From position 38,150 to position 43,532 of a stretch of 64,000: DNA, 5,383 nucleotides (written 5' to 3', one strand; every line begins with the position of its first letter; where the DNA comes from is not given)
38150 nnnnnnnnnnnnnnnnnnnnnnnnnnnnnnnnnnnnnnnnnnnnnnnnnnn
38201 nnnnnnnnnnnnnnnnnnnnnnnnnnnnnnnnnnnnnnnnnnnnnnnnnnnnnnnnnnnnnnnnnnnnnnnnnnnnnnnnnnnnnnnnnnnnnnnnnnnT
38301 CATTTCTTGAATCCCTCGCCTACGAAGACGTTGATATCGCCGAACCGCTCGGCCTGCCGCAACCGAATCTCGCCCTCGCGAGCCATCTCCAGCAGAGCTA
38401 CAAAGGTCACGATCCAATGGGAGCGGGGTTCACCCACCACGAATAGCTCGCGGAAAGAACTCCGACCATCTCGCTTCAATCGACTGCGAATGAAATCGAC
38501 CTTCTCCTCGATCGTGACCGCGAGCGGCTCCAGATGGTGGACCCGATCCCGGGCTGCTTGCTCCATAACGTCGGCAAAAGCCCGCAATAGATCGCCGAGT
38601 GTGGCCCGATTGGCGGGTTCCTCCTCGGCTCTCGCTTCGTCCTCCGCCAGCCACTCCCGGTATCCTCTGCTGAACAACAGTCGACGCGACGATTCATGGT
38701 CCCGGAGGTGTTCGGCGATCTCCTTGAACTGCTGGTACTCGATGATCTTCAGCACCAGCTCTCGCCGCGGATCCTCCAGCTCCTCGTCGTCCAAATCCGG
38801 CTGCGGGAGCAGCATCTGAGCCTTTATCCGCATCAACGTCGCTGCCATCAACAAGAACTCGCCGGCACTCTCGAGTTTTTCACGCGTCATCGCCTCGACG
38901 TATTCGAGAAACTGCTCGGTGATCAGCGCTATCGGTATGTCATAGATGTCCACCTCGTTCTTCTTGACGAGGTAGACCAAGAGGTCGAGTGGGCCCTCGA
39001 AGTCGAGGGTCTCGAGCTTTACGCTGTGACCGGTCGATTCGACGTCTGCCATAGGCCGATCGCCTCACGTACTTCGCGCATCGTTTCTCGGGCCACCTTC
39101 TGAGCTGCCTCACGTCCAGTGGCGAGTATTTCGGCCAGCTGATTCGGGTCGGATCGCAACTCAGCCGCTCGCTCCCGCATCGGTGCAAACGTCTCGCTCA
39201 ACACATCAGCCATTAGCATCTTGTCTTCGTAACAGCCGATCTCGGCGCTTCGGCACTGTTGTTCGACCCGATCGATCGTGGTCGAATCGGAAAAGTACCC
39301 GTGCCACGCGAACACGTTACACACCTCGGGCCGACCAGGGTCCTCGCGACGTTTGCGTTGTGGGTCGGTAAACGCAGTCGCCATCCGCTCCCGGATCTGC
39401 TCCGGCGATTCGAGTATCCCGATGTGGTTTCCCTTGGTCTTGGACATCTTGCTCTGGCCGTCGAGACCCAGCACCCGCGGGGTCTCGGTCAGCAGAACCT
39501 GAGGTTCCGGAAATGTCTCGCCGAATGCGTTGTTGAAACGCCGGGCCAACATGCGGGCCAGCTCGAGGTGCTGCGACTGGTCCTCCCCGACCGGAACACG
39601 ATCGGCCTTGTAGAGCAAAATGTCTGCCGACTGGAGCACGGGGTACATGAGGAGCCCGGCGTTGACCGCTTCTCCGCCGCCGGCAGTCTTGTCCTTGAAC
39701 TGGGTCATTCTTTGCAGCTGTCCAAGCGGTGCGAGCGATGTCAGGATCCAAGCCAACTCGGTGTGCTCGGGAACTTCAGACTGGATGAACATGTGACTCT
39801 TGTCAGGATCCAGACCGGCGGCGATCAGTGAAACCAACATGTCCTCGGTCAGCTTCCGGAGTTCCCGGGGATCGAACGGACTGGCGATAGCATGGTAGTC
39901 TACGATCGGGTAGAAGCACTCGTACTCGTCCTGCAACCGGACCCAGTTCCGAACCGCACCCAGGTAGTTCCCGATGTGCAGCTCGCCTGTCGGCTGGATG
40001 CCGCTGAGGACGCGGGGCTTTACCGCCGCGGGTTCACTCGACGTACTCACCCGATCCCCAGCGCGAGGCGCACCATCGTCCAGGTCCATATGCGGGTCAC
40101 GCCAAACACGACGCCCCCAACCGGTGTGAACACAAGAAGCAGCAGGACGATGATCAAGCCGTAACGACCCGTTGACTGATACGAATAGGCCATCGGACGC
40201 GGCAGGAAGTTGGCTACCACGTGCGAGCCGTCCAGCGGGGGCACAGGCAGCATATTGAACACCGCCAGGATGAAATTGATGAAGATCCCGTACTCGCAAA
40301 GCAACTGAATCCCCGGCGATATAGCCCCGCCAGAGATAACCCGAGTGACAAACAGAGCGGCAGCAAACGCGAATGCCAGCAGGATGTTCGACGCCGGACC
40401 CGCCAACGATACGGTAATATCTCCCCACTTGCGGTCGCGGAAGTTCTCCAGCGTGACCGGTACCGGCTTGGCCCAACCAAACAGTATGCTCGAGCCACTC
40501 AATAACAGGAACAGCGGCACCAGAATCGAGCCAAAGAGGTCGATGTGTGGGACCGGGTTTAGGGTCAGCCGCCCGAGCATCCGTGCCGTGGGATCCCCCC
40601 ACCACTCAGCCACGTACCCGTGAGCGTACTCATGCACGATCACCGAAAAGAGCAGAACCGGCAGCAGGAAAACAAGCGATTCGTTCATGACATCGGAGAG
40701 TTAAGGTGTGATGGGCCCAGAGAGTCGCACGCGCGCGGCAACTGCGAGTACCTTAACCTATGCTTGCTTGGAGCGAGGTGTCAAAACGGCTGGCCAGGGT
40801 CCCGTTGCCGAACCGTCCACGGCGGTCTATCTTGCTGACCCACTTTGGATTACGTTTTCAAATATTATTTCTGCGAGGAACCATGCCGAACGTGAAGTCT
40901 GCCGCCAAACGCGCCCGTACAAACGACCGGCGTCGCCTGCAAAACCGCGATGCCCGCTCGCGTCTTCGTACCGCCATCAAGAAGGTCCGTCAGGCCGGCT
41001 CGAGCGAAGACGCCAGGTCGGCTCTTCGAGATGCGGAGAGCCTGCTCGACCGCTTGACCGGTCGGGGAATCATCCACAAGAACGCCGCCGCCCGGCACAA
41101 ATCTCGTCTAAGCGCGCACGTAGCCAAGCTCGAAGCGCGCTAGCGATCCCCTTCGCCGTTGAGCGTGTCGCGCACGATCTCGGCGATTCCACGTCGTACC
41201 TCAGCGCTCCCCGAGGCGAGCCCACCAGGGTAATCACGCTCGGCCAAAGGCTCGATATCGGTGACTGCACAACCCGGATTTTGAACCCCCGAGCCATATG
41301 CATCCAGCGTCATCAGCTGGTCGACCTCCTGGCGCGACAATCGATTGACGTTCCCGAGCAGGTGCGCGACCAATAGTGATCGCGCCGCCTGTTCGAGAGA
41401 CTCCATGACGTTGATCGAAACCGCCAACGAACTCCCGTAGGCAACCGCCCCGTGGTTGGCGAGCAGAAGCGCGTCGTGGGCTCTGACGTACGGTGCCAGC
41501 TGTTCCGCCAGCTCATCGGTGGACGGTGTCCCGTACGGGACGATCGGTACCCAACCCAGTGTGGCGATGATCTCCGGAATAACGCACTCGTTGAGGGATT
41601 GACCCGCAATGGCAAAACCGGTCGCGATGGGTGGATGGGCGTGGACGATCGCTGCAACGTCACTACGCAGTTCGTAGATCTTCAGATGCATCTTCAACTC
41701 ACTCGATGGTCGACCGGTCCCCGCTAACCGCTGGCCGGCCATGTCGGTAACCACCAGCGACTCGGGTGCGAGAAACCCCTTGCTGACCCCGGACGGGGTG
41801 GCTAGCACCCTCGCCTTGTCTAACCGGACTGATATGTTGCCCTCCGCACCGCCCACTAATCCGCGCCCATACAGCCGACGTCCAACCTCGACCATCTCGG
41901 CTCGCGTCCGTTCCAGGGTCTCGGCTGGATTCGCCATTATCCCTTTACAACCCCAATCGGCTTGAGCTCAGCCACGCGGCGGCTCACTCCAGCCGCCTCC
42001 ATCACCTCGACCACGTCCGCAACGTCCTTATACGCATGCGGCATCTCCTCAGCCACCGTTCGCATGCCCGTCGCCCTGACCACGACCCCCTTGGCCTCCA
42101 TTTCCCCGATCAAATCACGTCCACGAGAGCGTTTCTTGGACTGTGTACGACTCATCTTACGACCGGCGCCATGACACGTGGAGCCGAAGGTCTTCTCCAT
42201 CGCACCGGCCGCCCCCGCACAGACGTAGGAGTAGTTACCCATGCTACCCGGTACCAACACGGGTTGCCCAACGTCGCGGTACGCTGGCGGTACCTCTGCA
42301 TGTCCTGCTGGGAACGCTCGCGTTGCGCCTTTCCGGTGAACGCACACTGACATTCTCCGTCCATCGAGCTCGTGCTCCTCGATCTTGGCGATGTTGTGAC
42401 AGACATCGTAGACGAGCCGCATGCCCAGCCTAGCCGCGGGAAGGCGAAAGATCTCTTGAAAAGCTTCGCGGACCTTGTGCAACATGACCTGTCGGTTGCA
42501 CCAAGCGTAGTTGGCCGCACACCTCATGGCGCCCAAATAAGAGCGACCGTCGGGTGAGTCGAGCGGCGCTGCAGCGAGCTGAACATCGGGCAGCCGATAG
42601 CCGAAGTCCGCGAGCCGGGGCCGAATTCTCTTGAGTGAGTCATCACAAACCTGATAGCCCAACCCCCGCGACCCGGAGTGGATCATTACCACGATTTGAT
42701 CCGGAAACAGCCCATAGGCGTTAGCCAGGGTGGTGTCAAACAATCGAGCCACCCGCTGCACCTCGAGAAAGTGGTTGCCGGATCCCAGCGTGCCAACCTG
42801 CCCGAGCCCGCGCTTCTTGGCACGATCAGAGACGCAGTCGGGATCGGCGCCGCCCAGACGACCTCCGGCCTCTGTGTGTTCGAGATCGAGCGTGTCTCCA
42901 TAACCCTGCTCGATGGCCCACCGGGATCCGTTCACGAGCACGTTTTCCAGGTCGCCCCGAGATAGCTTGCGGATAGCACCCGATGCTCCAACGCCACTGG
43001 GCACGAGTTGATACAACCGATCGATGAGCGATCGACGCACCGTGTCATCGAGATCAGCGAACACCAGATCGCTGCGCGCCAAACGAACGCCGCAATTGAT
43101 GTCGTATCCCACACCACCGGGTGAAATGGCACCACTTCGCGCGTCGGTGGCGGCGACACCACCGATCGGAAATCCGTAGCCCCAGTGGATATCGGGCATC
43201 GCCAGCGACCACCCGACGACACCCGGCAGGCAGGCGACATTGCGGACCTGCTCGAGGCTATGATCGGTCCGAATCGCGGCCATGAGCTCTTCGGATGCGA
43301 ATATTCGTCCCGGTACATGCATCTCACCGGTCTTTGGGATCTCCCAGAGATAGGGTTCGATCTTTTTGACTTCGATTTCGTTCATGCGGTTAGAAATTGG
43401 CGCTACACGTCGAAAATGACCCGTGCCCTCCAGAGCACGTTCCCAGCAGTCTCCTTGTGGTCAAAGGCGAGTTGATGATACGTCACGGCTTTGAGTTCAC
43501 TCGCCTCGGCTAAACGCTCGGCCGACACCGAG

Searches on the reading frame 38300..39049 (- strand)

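Call 58: search_protein_families(library=pfam, proteins=[window:38300-39049:-], max_evalue=0.00001)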
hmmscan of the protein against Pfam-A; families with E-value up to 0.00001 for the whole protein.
window:38300-39049:- (249 aa): 1 family
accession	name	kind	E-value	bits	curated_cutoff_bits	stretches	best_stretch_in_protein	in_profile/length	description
PF02616.19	SMC_ScpA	-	2.3e-35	123.1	24.6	1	27-241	1-229/232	Segregation and condensation protein ScpA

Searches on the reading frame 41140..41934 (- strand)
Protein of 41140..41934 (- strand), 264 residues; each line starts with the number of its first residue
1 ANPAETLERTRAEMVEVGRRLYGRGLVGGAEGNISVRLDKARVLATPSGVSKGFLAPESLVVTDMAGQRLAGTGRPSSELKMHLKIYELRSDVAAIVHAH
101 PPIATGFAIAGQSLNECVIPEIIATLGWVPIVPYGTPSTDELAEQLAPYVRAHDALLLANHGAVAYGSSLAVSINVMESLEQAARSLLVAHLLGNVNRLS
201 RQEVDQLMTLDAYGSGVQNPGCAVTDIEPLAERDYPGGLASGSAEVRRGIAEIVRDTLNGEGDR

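Call 58: search_protein_families(library=pfam, proteins=[window:41140-41934:-], max_evalue=0.00001)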
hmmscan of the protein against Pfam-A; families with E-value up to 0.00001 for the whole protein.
window:41140-41934:- (264 aa): 1 family
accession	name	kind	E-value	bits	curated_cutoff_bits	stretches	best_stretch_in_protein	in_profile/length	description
PF00596.27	Aldolase_II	-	2.1e-47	161.8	22.2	1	13-186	2-181/183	Class II Aldolase and Adducin N-terminal domain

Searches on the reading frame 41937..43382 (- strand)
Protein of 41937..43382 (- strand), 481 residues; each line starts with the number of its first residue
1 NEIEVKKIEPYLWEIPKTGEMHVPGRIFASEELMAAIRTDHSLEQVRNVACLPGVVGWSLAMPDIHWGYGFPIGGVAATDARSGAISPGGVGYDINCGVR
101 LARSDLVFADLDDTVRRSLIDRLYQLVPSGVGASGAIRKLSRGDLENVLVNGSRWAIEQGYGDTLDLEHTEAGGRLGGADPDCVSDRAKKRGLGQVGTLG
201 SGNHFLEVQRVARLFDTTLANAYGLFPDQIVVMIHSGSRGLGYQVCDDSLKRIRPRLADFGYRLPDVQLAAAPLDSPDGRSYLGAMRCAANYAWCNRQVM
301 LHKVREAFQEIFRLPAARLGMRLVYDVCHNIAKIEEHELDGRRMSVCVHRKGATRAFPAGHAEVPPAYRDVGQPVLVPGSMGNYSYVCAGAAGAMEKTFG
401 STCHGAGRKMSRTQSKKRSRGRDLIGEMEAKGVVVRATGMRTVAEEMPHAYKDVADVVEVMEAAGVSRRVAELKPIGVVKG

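Call 58: search_protein_families(library=pfam, proteins=[window:41937-43382:-], max_evalue=0.00001)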
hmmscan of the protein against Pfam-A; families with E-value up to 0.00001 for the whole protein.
window:41937-43382:- (481 aa): 1 family
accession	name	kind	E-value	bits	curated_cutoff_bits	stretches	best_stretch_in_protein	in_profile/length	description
PF01139.22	RtcB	-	2.5e-168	561.2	27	1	45-481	1-426/426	tRNA-splicing ligase RtcB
